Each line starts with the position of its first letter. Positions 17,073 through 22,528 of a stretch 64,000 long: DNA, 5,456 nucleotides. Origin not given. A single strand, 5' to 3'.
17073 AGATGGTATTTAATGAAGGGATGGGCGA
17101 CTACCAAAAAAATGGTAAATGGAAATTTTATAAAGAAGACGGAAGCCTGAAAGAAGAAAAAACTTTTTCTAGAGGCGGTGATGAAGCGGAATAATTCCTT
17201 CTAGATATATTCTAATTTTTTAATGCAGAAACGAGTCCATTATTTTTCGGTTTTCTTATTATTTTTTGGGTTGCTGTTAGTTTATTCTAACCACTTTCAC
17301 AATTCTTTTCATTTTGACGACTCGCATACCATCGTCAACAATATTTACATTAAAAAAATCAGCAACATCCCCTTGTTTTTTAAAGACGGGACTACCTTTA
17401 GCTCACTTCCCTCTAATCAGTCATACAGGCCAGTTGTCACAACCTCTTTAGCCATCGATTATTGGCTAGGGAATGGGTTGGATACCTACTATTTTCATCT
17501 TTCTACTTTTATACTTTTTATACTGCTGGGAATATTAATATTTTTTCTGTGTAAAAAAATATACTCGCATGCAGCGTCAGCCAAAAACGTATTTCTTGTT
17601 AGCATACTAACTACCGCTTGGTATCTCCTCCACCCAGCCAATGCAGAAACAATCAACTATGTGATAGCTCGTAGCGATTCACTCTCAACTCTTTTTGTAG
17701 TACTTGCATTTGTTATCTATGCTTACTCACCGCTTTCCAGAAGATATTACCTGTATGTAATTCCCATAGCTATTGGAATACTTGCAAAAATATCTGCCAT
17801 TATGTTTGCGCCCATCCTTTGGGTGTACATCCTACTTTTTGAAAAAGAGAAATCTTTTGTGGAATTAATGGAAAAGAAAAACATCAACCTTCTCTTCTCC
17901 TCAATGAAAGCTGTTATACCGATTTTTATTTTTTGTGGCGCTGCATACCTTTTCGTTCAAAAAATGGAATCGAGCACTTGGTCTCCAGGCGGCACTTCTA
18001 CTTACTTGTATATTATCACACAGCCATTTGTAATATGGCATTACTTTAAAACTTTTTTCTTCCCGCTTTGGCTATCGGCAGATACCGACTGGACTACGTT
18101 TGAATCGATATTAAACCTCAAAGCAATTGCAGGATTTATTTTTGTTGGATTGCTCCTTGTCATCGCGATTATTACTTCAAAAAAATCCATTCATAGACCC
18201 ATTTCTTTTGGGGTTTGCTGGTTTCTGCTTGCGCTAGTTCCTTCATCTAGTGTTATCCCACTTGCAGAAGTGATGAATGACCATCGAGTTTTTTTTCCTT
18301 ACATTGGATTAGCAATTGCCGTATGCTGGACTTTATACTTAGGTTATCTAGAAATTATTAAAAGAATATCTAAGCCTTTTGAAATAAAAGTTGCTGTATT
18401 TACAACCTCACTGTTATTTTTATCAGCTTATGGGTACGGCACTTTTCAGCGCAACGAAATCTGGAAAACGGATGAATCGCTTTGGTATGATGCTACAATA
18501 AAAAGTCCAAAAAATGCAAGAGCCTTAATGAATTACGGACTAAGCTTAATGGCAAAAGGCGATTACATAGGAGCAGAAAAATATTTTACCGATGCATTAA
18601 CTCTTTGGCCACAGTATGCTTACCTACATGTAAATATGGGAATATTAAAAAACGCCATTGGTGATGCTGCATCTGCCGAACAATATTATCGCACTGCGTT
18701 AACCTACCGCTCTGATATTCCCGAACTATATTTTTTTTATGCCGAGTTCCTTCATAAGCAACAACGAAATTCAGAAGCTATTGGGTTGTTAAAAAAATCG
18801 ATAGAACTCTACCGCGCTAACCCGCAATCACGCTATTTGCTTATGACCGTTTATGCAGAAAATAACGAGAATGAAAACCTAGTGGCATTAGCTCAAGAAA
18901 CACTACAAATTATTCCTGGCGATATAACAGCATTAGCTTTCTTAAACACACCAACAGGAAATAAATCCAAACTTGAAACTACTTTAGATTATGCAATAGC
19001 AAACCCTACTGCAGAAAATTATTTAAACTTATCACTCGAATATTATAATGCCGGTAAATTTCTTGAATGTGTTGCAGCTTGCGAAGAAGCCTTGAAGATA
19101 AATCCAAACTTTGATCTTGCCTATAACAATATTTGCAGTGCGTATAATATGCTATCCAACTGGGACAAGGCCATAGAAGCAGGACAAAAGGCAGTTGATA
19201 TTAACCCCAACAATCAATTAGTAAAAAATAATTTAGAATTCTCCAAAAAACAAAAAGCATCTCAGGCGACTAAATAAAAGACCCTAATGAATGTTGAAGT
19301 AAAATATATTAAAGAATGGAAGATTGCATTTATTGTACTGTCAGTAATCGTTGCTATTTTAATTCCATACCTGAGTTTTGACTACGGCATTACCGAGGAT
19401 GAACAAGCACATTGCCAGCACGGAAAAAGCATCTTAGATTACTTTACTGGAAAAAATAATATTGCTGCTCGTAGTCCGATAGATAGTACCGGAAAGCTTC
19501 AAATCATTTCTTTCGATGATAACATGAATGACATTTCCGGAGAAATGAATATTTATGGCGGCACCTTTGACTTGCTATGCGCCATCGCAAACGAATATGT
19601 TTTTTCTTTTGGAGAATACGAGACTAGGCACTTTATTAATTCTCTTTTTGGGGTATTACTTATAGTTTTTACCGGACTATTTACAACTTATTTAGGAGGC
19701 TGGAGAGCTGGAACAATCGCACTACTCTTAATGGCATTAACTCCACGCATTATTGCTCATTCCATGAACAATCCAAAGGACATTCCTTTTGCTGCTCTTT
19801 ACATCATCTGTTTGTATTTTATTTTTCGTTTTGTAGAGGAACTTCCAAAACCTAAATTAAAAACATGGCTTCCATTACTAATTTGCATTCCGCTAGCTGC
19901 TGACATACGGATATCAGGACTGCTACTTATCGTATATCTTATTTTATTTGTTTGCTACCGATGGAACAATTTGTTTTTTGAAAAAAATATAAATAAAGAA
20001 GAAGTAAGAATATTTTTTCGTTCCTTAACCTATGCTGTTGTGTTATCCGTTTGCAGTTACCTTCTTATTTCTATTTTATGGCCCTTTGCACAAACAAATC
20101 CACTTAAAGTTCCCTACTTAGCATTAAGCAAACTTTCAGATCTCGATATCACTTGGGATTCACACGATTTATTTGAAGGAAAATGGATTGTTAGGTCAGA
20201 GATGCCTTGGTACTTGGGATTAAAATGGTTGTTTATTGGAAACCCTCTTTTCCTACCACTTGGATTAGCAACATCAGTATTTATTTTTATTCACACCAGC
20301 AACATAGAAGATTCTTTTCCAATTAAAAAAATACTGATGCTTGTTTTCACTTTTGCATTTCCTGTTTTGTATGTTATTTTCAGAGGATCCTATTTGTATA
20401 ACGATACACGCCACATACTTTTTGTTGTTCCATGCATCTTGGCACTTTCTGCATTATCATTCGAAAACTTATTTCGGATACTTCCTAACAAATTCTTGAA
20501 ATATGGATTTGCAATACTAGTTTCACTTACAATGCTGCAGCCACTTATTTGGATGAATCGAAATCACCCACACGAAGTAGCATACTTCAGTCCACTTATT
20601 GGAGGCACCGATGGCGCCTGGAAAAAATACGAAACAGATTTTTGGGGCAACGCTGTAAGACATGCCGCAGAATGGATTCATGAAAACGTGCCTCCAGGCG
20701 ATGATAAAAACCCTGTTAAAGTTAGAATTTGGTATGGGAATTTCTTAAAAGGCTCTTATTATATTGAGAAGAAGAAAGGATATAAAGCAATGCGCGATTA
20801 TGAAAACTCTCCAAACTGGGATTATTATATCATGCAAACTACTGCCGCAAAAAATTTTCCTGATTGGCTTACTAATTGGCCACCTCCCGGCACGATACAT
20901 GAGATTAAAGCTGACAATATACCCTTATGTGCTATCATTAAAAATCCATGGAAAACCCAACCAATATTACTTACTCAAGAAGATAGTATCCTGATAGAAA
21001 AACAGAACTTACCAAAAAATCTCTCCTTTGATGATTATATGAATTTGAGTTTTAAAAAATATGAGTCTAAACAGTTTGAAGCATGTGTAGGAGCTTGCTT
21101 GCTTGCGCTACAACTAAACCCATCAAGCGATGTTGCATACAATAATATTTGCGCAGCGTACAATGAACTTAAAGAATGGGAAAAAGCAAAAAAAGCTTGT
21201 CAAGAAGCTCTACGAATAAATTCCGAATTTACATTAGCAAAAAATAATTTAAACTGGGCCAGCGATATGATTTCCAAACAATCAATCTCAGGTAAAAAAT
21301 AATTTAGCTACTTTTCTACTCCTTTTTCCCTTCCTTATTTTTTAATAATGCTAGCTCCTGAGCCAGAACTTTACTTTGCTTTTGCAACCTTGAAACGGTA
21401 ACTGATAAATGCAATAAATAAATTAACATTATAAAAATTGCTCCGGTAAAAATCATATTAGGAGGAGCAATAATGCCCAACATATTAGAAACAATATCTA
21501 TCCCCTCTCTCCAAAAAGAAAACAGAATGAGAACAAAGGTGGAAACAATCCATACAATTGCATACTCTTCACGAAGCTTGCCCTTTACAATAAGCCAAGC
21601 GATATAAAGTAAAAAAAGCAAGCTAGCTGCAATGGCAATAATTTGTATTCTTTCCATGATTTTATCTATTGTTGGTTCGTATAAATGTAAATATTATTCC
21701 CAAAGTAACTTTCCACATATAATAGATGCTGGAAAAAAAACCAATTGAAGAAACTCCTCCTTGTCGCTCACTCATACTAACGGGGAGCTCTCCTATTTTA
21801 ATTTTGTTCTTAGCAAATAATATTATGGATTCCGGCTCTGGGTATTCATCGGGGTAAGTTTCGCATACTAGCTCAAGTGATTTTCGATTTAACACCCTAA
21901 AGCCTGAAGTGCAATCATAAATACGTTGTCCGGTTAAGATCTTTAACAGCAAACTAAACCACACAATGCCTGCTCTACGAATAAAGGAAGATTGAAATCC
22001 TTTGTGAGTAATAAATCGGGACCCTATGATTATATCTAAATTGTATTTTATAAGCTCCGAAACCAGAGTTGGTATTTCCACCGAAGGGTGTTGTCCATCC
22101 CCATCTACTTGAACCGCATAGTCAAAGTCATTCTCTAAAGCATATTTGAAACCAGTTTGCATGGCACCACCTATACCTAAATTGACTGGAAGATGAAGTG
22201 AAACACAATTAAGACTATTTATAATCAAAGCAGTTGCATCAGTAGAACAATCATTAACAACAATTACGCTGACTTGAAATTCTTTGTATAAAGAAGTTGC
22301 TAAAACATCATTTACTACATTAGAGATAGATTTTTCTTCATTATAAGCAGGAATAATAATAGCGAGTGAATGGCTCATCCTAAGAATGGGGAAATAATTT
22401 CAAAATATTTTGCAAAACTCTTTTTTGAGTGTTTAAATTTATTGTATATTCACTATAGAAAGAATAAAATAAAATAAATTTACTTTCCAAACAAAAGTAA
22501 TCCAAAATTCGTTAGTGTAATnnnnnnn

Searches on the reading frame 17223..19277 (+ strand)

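Call 30: search_protein_families(library=pfam, proteins=[window:17223-19277:+], max_evalue=0.001)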
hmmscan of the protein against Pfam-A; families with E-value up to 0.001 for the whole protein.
window:17223-19277:+ (684 aa): 11 families
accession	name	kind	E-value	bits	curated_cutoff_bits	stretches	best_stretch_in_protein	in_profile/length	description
PF07719.23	TPR_2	-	4.9e-17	61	27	1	597-629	1-33/34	Tetratricopeptide repeat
PF13432.12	TPR_16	-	2.6e-16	60.2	32.7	1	479-534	10-65/65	Tetratricopeptide repeat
PF00515.34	TPR_1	-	3e-15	55.7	27.8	1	633-664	3-34/34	Tetratricopeptide repeat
PF13424.12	TPR_12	-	4.1e-13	49.7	30.1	1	432-494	3-73/77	Tetratricopeptide repeat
PF14559.12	TPR_19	-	1.1e-12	48.5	25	1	480-536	5-61/68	Tetratricopeptide repeat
PF13428.12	TPR_14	-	8.9e-12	44.9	23.5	0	433-473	2-42/44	Tetratricopeptide repeat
PF13181.12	TPR_8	-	1.1e-11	44.4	25.7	0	597-629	1-33/34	Tetratricopeptide repeat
PF13414.12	TPR_11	-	5.4e-07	29.6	26.8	0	606-641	3-38/42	TPR repeat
PF13431.12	TPR_17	-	5e-05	23.7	24.4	0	619-652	1-34/34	Tetratricopeptide repeat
PF23914.1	TPR_CcmH_CycH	-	0.00023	21.5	42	0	473-567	57-154/158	Cytochrome c-type biogenesis protein H TPR domain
PF13374.12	TPR_10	-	0.00055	20.3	27.5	0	432-462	2-32/42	Tetratricopeptide repeat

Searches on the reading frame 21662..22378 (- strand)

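Call 30: search_protein_families(library=pfam, proteins=[window:21662-22378:-], max_evalue=0.001)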
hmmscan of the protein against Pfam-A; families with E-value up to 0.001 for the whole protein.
window:21662-22378:- (238 aa): 2 families
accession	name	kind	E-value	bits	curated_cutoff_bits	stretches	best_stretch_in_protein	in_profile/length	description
PF00535.33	Glycos_transf_2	-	2e-23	83.6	23.3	1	7-169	2-165/168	Glycosyl transferase family 2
PF13641.12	Glyco_tranf_2_3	-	0.00011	22.7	27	1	4-94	2-96/230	Glycosyltransferase like family 2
